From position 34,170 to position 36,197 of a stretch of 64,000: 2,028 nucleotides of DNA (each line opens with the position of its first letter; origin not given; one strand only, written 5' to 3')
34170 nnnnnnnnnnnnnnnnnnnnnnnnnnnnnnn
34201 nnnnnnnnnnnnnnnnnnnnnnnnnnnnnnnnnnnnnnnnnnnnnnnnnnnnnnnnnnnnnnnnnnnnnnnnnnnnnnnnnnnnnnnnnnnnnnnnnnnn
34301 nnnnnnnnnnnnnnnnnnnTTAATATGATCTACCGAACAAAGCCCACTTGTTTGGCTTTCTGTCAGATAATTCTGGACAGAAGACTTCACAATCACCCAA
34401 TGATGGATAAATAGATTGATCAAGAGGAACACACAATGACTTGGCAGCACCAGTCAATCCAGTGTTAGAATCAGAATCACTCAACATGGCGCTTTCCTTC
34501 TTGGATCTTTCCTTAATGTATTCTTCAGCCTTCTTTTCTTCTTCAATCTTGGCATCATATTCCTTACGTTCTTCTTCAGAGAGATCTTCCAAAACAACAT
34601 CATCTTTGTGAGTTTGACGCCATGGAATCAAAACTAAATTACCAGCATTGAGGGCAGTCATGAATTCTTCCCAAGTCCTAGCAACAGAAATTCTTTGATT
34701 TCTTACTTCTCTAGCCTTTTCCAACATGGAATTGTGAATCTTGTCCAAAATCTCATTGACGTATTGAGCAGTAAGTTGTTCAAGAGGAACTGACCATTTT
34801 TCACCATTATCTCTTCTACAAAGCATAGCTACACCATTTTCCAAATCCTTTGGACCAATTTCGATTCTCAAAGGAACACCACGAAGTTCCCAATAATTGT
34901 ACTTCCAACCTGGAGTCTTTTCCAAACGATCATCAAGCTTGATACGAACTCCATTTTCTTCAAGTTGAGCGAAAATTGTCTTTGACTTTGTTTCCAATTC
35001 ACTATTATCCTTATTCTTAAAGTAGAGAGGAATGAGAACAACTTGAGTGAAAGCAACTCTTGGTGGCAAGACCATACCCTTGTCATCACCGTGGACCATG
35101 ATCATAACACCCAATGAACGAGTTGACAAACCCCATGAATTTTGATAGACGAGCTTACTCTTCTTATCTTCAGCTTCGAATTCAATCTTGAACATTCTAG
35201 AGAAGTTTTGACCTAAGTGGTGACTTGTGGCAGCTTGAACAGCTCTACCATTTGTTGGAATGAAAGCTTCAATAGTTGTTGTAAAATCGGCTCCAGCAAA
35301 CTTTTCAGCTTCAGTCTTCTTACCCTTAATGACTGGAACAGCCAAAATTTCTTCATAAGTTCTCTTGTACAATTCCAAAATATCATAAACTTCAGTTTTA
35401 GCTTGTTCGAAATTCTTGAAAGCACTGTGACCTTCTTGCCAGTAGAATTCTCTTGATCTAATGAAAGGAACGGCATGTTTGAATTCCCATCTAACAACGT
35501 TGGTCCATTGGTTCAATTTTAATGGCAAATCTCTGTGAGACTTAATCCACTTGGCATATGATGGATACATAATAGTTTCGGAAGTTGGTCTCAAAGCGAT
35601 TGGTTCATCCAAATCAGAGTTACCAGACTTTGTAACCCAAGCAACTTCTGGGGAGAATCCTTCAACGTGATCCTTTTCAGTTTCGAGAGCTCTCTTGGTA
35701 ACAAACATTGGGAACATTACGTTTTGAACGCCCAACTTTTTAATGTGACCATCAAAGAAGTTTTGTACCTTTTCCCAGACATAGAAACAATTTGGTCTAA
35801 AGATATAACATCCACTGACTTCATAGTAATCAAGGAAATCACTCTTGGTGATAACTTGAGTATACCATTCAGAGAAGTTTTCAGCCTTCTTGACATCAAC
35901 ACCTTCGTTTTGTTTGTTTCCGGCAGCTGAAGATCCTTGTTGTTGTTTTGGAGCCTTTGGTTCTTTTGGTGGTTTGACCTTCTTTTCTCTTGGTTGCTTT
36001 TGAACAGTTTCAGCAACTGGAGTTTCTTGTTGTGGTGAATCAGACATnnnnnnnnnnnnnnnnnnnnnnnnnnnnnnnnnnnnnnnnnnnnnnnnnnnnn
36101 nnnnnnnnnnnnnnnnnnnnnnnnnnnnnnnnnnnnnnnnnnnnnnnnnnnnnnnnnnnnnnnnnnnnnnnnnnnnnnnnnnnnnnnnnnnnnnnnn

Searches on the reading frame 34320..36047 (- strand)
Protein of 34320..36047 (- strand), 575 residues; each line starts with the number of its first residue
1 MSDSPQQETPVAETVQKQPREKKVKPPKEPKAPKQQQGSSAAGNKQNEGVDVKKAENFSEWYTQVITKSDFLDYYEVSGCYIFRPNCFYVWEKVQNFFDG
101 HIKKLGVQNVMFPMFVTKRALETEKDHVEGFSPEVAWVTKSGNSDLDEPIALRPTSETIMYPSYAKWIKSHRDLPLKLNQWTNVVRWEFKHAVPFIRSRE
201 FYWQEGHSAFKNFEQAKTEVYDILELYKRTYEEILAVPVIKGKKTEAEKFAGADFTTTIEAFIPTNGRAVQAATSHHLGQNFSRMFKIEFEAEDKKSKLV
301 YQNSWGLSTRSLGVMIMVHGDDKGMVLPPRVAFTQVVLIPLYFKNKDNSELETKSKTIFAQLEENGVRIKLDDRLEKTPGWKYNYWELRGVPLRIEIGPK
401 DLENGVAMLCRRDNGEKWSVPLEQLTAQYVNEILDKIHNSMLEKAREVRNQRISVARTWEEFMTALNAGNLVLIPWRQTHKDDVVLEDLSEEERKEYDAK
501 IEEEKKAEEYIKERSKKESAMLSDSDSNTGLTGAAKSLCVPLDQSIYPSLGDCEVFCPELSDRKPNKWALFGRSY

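Call 21: search_protein_families(library=pfam, proteins=[window:34320-36047:-], max_evalue=0.001)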
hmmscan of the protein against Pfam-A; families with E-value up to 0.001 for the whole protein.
window:34320-36047:- (575 aa): 3 families
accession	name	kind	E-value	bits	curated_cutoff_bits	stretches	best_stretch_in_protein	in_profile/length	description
PF00587.30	tRNA-synt_2b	-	1.3e-23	84.4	29.3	1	144-316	5-176/179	tRNA synthetase class II core domain (G, H, P, S and T)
PF03129.25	HGTP_anticodon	-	1.8e-19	70.1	21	1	335-426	1-88/94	Anticodon binding domain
PF09180.16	ProRS-C_1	-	7.1e-13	48.9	31.5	1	459-575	1-71/71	Prolyl-tRNA synthetase, C-terminal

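Call 28: find_encoding_contigs(protein=window:34320-36047:-, flank=2000, max_places=3)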
Protein window:34320-36047:- (575 aa): no gene with exactly this product is on record in the collection.

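Call 37: find_homologous_proteins(query=window:34320-36047:-, max_evalue=1e-30)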
Query window:34320-36047:- (575 aa): 8000 proteins with E <= 1e-30 among 8000 candidates; the best 120 are listed.
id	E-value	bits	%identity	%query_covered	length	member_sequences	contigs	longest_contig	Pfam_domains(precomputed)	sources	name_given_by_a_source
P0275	0.0e+0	1326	100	100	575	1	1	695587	PF03129.26,PF00587.31,PF09180.17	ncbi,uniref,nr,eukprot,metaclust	ncbi:prolyl-tRNA synthetase [Naegleria gruberi]|uniref:proline--tRNA ligase n=2 Tax=Naegleria gruber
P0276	2.5e-276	936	72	100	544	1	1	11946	PF03129.26,PF00587.31,PF09180.17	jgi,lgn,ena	-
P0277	1.6e-268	910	72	97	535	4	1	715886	PF03129.26,PF00587.31,PF09180.17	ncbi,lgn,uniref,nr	ncbi:hypothetical protein FDP41_002698 [Naegleria fowleri]|uniref:proline--tRNA ligase n=1 Tax=Naegl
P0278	2.1e-253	860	68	92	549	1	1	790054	PF03129.26,PF00587.31,PF09180.17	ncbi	ncbi:hypothetical protein ABK040_007904 [Willaertia magna]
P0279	4.2e-199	681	55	74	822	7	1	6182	PF03129.26,PF00587.31,PF09180.17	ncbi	ncbi:hypothetical protein FOZ63_016212, partial [Perkinsus olseni]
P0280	1.2e-195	669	58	92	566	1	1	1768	PF03129.26,PF00587.31,PF09180.17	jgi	-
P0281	1.9e-195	669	54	97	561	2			PF03129.26,PF00587.31,PF09180.17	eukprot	eukprot:TRINITY_DN909_c0_g1_i1.p1 TRINITY_DN909_c0_g1~~TRINITY_DN909_c0_g1_i1.p1 ORF type:complete l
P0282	1.0e-193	663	53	100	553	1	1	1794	PF03129.26,PF00587.31,PF09180.17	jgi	jgi:prolyl-tRNA synthetase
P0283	2.0e-193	662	54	97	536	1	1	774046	PF03129.26,PF00587.31,PF09180.17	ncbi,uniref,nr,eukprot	ncbi:prolyl-tRNA synthetase [Tieghemostelium lacteum]|uniref:proline--tRNA ligase n=1 Tax=Tieghemost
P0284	1.9e-191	655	54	94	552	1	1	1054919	PF03129.26,PF00587.31,PF09180.17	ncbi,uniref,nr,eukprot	ncbi:prolyl-tRNA synthetase [Heterostelium album PN500]|uniref:proline--tRNA ligase n=1 Tax=Heterost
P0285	7.6e-191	653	54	92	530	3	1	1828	PF03129.26,PF00587.31,PF09180.17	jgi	-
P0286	1.1e-190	653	54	98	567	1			PF03129.26,PF00587.31,PF09180.17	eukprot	eukprot:gene20198-24219_t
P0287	8.0e-190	650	56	92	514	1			PF03129.26,PF00587.31,PF09180.17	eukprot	eukprot:gene5108-6358_t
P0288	9.3e-190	650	54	92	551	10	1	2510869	PF03129.26,PF00587.31,PF09180.17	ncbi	ncbi:hypothetical protein ACTFIU_001156 [Dictyostelium citrinum]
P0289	1.9e-189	649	53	93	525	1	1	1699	PF03129.26,PF00587.31,PF09180.17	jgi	-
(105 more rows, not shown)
